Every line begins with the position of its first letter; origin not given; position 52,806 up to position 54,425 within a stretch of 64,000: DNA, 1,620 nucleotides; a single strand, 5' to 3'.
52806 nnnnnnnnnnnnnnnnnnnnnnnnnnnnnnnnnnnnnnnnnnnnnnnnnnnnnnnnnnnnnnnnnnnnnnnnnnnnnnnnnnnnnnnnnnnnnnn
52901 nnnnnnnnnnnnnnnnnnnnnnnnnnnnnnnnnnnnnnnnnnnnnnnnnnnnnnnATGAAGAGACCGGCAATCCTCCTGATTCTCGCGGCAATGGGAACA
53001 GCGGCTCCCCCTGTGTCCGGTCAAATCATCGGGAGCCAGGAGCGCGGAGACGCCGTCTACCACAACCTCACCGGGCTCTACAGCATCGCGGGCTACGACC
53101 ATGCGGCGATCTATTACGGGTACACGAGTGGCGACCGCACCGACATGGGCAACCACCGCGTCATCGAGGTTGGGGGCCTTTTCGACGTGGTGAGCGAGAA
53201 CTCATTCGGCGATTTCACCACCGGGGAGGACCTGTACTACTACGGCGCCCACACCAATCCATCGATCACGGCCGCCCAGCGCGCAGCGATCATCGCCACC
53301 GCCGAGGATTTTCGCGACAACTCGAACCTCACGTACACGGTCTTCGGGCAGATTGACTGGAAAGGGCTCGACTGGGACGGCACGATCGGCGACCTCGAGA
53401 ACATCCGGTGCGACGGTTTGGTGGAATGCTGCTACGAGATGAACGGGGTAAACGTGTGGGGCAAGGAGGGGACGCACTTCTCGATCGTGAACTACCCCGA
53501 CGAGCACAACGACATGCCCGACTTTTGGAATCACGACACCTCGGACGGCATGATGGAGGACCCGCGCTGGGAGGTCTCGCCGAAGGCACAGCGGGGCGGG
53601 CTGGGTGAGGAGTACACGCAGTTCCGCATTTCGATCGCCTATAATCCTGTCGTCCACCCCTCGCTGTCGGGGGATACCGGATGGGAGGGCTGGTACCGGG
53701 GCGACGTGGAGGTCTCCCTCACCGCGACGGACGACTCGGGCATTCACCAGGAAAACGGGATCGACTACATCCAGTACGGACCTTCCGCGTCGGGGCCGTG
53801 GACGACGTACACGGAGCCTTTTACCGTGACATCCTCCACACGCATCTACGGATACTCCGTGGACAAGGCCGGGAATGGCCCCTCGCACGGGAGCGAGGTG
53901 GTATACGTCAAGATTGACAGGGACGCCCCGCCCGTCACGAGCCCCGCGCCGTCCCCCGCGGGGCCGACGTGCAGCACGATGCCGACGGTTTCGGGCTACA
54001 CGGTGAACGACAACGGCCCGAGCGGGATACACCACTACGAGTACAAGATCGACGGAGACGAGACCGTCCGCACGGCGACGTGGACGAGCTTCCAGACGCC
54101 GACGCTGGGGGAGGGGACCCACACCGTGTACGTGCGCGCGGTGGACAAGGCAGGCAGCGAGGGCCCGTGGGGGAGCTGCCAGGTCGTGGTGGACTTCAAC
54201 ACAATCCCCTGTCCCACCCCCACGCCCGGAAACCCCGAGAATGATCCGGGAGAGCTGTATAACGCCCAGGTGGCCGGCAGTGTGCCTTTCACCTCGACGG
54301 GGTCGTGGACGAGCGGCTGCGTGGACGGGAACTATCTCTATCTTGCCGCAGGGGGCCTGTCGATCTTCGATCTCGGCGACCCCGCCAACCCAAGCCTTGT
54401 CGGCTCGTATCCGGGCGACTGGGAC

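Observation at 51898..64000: Giant 3084-aa mosaic surface protein, translationally coupled to a HEAT-repeat protein and followed by TolB-like and C39-like genes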

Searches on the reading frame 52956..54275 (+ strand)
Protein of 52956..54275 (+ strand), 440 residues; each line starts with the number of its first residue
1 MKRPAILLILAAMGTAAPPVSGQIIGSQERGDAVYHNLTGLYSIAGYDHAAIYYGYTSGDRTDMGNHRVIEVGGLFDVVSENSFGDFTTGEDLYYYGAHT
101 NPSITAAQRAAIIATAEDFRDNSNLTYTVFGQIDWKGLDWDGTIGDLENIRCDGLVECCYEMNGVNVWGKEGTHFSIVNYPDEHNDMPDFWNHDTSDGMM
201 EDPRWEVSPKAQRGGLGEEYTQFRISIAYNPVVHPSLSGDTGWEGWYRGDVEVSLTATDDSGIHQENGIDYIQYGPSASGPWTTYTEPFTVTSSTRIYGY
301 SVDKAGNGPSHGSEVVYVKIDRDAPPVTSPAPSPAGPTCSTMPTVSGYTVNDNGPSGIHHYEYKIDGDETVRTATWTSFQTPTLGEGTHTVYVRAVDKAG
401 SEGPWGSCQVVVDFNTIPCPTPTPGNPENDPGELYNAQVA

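Call 22: find_homologous_proteins(query=window:52956-54275:+, max_evalue=0.001)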
Query window:52956-54275:+ (440 aa): 20 proteins with E <= 0.001 among 5597 candidates.
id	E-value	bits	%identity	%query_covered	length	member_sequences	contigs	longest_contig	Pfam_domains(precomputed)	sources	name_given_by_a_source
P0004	2.4e-240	816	78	100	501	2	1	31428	PF19077.7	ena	-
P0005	4.5e-143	495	71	65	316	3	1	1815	-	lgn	-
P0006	1.4e-45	174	35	93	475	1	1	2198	-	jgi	jgi:hypothetical protein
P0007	7.2e-41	158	35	68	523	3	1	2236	PF07495.20,PF17957.8,PF09136.17,PF19077.7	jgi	jgi:hypothetical protein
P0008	7.5e-28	116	38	47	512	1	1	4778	-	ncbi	-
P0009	7.9e-22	96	28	98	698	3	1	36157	PF17957.8,PF09136.17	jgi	jgi:hypothetical protein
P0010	1.3e-16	79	36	45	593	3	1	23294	-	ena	-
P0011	8.7e-13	66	32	42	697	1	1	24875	PF05593.20,PF13287.13,PF13290.14,PF06848.18,PF19077.7,PF17936.8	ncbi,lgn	-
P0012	4.4e-12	64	32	46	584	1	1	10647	-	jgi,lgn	-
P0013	1.2e-11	62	34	41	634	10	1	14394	PF19077.7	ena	-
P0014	8.1e-9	53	35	38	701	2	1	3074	PF07081.19,PF17851.9,PF17957.8,PF22888.2,PF19077.7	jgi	jgi:regulation of enolase protein 1 (concanavalin A-like superfamily)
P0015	2.9e-7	48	33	25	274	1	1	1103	PF19077.7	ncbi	-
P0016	7.0e-7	46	32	39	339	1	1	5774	PF18713.8,PF19077.7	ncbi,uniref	ncbi:OmpL47-type beta-barrel domain-containing protein, partial [Neobacillus niacini]|uniref:OmpL47-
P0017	1.1e-6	46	29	36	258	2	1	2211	PF17957.8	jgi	jgi:hypothetical protein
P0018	6.4e-6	43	33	40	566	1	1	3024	PF13472.13,PF00657.29,PF19077.7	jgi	jgi:lysophospholipase L1-like esterase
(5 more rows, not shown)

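Call 24: find_encoding_contigs(protein=P0004, flank=10000)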
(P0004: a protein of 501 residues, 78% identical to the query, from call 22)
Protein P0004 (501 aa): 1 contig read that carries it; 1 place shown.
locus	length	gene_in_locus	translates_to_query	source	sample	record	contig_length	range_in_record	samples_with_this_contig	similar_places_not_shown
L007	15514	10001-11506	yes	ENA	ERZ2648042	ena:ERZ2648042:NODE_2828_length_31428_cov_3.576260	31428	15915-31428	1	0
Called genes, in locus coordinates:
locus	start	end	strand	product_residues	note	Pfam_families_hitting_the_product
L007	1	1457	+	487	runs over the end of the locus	PF00112:Peptidase_C1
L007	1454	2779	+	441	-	PF00112:Peptidase_C1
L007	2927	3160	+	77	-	PF01037:AsnC_trans_reg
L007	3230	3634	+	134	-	-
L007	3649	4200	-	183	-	-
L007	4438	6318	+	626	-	PF00989:PAS, PF13426:PAS_9, PF00989:PAS, PF08448:PAS_4, PF13426:PAS_9, PF00989:PAS, PF13426:PAS_9, PF00512:HisKA, +6 more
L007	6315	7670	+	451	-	PF00072:Response_reg, PF00158:Sigma54_activat, PF14532:Sigma54_activ_2, PF07728:AAA_5, PF25601:AAA_lid_14, PF02954:HTH_8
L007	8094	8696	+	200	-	-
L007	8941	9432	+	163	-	-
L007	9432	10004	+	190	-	PF03130:HEAT_PBS (faint), PF13646:HEAT_2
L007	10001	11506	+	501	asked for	PF19077:Big_13 (faint)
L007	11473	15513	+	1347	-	?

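Call 33: find_encoding_contigs(protein=P0009, flank=6000, max_places=2)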
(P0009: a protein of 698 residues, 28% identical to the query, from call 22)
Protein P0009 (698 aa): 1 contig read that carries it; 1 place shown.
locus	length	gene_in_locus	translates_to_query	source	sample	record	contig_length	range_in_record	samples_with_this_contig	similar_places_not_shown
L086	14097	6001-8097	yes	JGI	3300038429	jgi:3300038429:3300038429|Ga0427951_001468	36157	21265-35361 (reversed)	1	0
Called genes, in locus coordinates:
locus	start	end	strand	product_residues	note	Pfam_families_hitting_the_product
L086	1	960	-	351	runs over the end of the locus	PF01118:Semialdhyde_dh, PF22698:Semialdhyde_dhC_1, PF02774:Semialdhyde_dhC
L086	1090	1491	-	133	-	PF00380:Ribosomal_S9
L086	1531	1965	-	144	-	PF00572:Ribosomal_L13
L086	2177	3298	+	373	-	PF01208:URO-D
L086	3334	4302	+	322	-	PF02607:B12-binding_2, PF02310:B12-binding, PF13769:Virulence_fact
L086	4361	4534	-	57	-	PF01381:HTH_3, PF13560:HTH_31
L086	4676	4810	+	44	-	-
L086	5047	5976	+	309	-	PF02985:HEAT (faint), PF13646:HEAT_2 (faint)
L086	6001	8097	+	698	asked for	PF17957:Big_7, PF09136:Glucodextran_B (weak), PF17957:Big_7 (weak)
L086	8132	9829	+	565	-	PF02219:MTHFR, PF12225:DUF5981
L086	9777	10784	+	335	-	PF00809:Pterin_bind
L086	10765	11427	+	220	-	-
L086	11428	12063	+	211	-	PF01979:Amidohydro_1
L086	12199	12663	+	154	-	-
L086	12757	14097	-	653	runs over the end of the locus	PF00920:ILVD_EDD_N, PF24877:ILV_EDD_C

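Call 34: find_encoding_contigs(protein=P0010, flank=6000, max_places=2)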
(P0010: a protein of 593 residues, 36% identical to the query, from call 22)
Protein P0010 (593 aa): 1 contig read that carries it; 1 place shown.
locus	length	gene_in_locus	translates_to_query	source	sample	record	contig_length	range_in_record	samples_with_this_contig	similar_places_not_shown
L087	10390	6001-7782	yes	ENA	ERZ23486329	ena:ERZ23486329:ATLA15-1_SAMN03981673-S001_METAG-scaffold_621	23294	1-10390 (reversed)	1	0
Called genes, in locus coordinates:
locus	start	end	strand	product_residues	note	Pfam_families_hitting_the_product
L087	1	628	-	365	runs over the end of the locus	PF13155:Toprim_2, PF13662:Toprim_4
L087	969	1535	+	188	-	PF13614:AAA_31 (faint)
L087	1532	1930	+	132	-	-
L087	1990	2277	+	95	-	PF00216:Bac_DNA_binding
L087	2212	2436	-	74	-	-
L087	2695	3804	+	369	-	-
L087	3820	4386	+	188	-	-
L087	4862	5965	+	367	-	PF13646:HEAT_2 (faint), PF03130:HEAT_PBS (faint)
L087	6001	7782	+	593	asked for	-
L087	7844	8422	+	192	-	PF00963:Cohesin (weak), PF07589:PEP_exosort_dom (weak)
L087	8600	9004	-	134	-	PF01850:PIN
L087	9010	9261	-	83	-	-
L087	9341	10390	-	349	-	?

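Call 53: find_encoding_contigs(protein=P0006, flank=5000, max_places=2)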
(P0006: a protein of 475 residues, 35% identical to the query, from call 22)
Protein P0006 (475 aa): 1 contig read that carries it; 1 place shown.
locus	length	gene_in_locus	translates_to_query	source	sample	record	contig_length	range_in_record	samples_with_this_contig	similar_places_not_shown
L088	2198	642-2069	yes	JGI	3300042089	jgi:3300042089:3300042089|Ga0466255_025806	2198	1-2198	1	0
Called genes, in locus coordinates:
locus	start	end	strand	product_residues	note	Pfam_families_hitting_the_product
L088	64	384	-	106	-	-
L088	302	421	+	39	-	-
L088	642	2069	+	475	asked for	-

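Call 54: find_encoding_contigs(protein=P0007, flank=5000, max_places=2)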
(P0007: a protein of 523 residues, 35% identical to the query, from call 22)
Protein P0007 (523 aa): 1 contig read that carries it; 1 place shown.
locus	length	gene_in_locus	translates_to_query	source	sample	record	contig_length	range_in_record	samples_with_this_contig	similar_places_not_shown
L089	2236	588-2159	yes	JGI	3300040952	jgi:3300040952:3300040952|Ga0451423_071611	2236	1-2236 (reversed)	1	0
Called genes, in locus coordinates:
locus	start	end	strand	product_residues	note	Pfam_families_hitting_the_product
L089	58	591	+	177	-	PF13646:HEAT_2 (faint)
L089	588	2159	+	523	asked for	PF19077:Big_13 (faint), PF09136:Glucodextran_B (weak), PF17957:Big_7 (weak), PF07495:Y_Y_Y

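Call 55: find_encoding_contigs(protein=P0008, flank=5000, max_places=2)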
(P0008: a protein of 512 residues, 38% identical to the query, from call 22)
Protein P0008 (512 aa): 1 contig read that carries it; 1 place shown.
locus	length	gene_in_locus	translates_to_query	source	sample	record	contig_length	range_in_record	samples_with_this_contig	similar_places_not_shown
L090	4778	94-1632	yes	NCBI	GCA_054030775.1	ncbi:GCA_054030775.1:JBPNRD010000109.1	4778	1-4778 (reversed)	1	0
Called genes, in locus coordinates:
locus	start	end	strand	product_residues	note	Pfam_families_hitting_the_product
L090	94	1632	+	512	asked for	-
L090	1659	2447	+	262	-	-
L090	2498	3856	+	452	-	PF24738:DUF7689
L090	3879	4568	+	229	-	-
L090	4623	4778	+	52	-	?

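Call 56: search_protein_families(library=pfam, proteins=[L090:1659-2444:+, L090:2498-3853:+, L090:3879-4565:+, L089:58-588:+, L086:5047-5973:+, L087:4862-5962:+, L088:64-384:-, L087:7844-8419:+], max_evalue=1)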
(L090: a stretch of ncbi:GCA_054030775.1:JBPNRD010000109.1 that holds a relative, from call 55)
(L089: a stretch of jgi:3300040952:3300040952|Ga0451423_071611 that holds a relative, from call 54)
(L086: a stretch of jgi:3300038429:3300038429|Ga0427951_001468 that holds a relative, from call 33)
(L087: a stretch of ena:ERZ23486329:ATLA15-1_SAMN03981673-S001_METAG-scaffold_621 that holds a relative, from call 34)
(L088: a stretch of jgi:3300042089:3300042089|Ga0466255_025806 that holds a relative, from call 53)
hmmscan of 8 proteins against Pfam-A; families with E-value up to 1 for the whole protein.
L090:1659-2444:+ (262 aa): 0 families

L090:2498-3853:+ (452 aa): 2 families
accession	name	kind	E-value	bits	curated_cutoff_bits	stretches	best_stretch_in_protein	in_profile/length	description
PF24738.1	DUF7689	-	3.6e-16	60.4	22.6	1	333-452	2-118/118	Domain of unknown function (DUF7689)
PF09394.16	Inhibitor_I42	-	0.039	14.7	27.2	0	103-137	56-91/91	Chagasin family peptidase inhibitor I42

L090:3879-4565:+ (229 aa): 0 families

L089:58-588:+ (177 aa): 3 families
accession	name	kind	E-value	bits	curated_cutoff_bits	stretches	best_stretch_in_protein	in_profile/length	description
PF13646.12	HEAT_2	-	8.3e-09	36.1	27.7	2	85-146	20-81/88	HEAT repeats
PF02985.28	HEAT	-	0.048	14.4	23.5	1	99-125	3-29/31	HEAT repeat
PF13925.11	Katanin_con80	-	0.094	13.3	27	0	113-146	13-46/160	con80 domain of Katanin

L086:5047-5973:+ (309 aa): 8 families
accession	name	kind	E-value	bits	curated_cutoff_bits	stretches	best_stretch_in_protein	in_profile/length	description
PF13646.12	HEAT_2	-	1.5e-11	44.8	27.7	2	108-181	4-77/88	HEAT repeats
PF02985.28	HEAT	-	2.7e-06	27.6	23.5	0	227-250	2-25/31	HEAT repeat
PF03130.22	HEAT_PBS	-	9.3e-05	23.1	20.9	0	154-174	4-24/27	PBS lyase HEAT-like repeat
PF13513.12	HEAT_EZ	-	0.005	17.8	27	0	226-246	29-49/55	HEAT-like repeat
PF10363.15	RTP1_C1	-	0.0086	16.6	25.9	0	191-219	41-69/112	Required for nuclear transport of RNA pol II C-terminus 1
PF19138.6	TbsP_N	-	0.079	13.5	27.1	1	22-77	10-65/144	Transcriptional regulator TbsP-like, N-terminal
PF18634.6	RXLR_WY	-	0.17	12.2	26.7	1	262-286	26-50/51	RXLR phytopathogen effector protein WY-domain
PF14668.11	RICTOR_V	-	0.19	12.4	27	0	134-169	27-62/71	Rapamycin-insensitive companion of mTOR, domain 5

L087:4862-5962:+ (367 aa): 6 families
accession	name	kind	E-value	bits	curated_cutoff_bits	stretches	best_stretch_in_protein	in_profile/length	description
PF13646.12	HEAT_2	-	5.5e-10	39.8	27.7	3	186-275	2-87/88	HEAT repeats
PF03130.22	HEAT_PBS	-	1.3e-05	25.7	20.9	0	330-348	7-25/27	PBS lyase HEAT-like repeat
PF11838.14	ERAP1_C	-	0.012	15.4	38.2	1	179-299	102-233/318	ERAP1-like C-terminal domain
PF24467.1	ARM_FBXO47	-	0.032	13.9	27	1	74-138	181-247/292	FBXO47, ARM repeats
PF17482.7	Phage_sheath_1C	-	0.042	14.3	26.9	0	98-151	15-70/104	Phage tail sheath C-terminal domain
PF01715.23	IPPT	-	0.14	12.2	23.6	1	206-250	32-75/243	IPP transferase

L088:64-384:- (106 aa): 1 family
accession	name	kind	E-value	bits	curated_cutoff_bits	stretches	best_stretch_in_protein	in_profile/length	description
PF05592.18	Bac_rhamnosid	-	0.12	12.7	22.2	1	58-86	59-85/102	Bacterial alpha-L-rhamnosidase concanavalin-like domain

L087:7844-8419:+ (192 aa): 2 families
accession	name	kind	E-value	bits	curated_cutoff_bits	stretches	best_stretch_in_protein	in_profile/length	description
PF07589.16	PEP-CTERM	-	6.8e-07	29.6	20.7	1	167-189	1-23/24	PEP-CTERM motif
PF00963.24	Cohesin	-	3.3e-06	27.8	24.1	1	39-100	7-66/139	Cohesin domain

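Call 97: find_encoding_contigs(protein=P0005, flank=3000, max_places=3)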
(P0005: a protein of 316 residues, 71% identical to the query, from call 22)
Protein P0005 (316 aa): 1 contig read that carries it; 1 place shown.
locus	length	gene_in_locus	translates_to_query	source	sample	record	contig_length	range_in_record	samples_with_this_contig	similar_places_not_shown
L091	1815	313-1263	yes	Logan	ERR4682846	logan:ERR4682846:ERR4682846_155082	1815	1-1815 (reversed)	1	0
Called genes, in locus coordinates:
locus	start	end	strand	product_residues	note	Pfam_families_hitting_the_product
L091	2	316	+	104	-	?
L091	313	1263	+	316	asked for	-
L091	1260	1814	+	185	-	?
